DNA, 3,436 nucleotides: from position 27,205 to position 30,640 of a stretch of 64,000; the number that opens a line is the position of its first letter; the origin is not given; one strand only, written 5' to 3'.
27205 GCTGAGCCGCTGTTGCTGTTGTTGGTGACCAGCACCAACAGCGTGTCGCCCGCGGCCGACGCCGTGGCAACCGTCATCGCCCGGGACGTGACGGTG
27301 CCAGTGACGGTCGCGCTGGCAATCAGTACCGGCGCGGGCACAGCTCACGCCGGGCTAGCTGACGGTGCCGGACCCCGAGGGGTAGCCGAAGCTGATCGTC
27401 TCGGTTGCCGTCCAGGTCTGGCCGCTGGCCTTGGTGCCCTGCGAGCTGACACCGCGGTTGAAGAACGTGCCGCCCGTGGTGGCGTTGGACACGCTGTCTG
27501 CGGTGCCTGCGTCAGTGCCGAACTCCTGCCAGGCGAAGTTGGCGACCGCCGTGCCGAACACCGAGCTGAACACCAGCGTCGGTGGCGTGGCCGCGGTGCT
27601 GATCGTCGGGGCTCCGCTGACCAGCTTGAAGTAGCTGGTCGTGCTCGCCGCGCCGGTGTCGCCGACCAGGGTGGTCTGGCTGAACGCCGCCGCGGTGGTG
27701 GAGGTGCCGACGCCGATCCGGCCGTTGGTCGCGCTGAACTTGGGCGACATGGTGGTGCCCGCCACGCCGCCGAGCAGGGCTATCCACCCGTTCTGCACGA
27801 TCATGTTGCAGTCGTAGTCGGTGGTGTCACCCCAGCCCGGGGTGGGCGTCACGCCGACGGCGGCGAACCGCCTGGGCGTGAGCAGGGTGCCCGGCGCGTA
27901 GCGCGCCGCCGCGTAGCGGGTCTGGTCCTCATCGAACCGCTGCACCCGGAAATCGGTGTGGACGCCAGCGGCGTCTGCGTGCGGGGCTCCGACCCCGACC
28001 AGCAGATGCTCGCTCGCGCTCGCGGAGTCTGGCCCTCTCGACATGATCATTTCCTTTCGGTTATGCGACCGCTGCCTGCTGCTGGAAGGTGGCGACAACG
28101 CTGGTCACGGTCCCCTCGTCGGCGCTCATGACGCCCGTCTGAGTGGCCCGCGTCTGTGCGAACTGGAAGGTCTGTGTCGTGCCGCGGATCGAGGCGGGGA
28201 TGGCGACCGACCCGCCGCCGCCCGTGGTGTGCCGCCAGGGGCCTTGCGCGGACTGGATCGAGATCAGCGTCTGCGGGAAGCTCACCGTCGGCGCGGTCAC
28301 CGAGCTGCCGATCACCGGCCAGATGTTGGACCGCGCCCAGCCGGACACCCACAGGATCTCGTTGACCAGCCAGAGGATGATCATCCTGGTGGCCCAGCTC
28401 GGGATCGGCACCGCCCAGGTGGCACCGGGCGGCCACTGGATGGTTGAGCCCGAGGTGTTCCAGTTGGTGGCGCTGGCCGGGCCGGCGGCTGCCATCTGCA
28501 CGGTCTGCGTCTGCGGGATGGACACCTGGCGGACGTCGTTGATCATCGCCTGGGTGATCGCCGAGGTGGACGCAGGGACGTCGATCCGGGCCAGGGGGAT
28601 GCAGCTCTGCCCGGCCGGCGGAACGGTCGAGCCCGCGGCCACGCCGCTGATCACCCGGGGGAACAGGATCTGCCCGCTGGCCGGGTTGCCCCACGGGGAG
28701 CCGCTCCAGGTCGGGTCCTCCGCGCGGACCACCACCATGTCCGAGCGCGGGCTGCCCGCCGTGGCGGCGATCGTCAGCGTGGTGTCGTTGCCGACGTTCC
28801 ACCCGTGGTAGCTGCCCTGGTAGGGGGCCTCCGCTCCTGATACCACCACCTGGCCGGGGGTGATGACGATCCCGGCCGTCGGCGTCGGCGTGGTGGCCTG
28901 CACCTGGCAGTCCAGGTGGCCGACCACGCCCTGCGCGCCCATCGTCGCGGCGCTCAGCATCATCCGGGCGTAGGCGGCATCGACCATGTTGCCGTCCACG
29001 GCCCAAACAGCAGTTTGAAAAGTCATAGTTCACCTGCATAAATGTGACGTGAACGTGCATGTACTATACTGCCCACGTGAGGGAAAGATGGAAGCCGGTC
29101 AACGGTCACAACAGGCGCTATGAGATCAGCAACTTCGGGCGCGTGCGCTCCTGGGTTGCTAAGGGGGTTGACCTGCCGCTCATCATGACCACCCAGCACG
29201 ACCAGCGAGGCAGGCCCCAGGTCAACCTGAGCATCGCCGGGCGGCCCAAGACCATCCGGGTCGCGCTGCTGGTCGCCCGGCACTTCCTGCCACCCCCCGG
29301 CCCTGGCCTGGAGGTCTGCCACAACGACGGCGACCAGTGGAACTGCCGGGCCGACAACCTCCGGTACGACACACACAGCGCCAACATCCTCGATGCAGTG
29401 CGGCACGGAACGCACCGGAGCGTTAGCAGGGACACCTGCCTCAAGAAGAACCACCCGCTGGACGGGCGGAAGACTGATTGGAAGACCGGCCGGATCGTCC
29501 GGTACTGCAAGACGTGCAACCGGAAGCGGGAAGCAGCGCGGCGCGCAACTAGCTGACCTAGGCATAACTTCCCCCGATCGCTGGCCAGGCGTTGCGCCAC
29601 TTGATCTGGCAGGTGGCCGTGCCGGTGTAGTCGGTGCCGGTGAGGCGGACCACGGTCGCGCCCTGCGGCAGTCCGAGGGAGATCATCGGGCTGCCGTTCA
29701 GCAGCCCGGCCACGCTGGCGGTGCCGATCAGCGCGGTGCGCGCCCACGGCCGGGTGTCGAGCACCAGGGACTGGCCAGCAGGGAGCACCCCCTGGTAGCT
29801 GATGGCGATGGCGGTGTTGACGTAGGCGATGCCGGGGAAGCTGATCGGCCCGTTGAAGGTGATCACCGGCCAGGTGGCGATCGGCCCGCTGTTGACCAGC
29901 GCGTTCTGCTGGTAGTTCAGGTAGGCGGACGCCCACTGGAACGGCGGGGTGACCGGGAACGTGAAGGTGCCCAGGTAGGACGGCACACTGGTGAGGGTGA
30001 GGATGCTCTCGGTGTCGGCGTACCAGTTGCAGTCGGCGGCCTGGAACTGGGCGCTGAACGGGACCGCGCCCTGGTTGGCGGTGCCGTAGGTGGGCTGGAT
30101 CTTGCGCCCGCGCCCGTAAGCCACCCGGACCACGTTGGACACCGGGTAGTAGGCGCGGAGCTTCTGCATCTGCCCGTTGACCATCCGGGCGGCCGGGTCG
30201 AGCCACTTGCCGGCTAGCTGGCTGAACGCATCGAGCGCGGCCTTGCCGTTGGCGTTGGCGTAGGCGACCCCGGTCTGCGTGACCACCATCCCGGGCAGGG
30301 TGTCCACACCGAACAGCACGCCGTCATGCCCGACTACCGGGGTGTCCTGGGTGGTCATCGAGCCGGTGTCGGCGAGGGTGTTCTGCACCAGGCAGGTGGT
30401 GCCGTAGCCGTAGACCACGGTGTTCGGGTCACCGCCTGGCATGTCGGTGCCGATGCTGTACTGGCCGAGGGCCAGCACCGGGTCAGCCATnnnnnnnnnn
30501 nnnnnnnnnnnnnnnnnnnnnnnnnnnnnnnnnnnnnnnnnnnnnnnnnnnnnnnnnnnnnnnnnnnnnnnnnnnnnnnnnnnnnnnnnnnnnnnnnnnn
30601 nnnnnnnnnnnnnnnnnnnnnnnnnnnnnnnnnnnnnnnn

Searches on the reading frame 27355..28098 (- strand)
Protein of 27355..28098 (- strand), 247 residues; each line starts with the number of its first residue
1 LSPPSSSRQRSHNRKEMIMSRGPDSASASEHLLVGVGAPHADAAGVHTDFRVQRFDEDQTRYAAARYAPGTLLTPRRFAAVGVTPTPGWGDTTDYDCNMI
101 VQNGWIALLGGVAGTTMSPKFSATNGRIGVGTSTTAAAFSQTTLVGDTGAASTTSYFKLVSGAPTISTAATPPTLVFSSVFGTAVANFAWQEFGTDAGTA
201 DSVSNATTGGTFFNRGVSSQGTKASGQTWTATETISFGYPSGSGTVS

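Call 8: search_protein_families(library=phrogs, proteins=[window:27355-28098:-], max_evalue=0.01)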
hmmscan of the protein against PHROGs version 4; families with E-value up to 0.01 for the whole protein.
window:27355-28098:- (247 aa): 2 families
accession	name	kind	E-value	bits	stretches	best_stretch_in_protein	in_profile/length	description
phrog_23653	-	unknown function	6.5e-20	72.6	1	91-236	33-166/168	-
phrog_5417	-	unknown function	7.1e-07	30.2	1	96-237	31-156/156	-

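Call 9: search_protein_families(library=pfam, proteins=[window:27355-28098:-], max_evalue=0.01)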
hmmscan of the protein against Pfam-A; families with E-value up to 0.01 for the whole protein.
window:27355-28098:- (247 aa): 0 families

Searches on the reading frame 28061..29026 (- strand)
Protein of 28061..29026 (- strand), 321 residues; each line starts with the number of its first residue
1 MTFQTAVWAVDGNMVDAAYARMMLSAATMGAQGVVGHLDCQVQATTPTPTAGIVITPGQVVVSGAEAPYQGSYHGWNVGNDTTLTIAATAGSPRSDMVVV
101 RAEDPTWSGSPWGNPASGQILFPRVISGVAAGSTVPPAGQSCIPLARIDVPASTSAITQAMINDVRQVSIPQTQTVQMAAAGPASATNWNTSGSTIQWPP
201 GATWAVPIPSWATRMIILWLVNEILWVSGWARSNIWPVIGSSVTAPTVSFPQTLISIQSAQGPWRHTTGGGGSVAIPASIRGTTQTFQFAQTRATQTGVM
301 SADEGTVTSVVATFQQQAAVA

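Call 8: search_protein_families(library=phrogs, proteins=[window:28061-29026:-], max_evalue=0.01)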
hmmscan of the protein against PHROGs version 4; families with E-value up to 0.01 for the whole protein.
window:28061-29026:- (321 aa): 3 families
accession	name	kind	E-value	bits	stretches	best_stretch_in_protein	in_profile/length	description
phrog_25212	-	tail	4.7e-48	164.8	1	1-318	1-333/339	minor tail protein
phrog_3398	-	head and packaging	6.4e-08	33.3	1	17-178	26-178/359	virion structural protein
phrog_9534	-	head and packaging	0.00077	20.2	0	10-103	11-92/303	head protein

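Call 9: search_protein_families(library=pfam, proteins=[window:28061-29026:-], max_evalue=0.01)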
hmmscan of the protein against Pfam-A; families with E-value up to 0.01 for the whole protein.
window:28061-29026:- (321 aa): 0 families

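Call 66: search_solved_structures(query=window:28061-29026:-, max_evalue=0.1)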
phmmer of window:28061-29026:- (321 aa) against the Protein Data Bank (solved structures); distinct sequences matched with E-value up to 0.1: 0.

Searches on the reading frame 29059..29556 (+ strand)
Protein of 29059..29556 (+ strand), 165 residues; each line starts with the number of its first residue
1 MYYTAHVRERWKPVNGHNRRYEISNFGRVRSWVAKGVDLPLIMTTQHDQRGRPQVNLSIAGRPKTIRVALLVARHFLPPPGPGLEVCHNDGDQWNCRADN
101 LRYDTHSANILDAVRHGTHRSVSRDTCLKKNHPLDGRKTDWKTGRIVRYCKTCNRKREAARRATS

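Call 89: search_protein_families(library=pfam, proteins=[window:29059-29556:+], max_evalue=0.01)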
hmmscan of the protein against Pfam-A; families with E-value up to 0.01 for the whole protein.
window:29059-29556:+ (165 aa): 2 families
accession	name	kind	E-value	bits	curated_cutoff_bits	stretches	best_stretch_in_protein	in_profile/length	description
PF07463.16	NUMOD4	-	1.1e-07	32.4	23.4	1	9-31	1-23/49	NUMOD4 motif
PF13392.12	HNH_3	-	6.6e-07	29.3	24.8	1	73-109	8-44/46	HNH endonuclease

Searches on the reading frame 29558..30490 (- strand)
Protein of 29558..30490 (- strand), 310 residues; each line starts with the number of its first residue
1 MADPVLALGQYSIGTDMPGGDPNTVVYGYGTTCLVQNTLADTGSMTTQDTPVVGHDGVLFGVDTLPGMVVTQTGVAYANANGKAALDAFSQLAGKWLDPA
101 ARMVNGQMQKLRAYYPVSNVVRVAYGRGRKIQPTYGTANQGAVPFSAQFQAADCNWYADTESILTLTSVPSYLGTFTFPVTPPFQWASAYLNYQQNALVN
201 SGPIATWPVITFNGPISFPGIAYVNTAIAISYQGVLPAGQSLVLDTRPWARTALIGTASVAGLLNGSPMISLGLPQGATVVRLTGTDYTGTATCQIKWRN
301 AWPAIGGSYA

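Call 8: search_protein_families(library=phrogs, proteins=[window:29558-30490:-], max_evalue=0.01)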
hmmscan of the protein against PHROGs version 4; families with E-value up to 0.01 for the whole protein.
window:29558-30490:- (310 aa): 3 families
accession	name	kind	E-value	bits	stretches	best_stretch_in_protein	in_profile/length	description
phrog_5577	-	tail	8.2e-18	65.8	1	129-302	126-294/295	minor tail protein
phrog_7161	-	tail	2.6e-09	37.3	1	24-168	14-171/502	minor tail protein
phrog_33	-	tail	3.1e-07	30.8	1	140-302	148-277/651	distal tail protein Dit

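Call 9: search_protein_families(library=pfam, proteins=[window:29558-30490:-], max_evalue=0.01)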
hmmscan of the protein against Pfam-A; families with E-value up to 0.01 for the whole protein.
window:29558-30490:- (310 aa): 0 families
